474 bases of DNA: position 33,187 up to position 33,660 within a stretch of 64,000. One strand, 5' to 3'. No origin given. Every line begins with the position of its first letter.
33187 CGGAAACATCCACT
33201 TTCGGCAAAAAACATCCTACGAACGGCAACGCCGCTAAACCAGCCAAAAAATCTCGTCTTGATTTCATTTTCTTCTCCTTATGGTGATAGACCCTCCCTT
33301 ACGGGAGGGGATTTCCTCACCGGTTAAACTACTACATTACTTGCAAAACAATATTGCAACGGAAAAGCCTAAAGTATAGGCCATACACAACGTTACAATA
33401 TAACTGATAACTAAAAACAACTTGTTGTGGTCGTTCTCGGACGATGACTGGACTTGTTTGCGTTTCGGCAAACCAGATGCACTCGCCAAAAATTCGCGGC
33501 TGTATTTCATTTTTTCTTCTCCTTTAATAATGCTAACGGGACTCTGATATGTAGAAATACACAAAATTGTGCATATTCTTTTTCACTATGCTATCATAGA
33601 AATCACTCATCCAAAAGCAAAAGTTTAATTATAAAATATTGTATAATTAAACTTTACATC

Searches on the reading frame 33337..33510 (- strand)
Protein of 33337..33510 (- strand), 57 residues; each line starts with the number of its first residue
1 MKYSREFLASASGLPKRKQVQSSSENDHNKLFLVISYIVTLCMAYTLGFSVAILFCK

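Call 72: search_protein_families(library=phrogs, proteins=[window:33337-33510:-], max_evalue=5)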
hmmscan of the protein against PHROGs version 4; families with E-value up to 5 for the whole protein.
window:33337-33510:- (57 aa): 1 family
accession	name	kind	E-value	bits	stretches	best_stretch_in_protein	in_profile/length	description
phrog_9602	-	unknown function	0.073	14.1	1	30-55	9-34/49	-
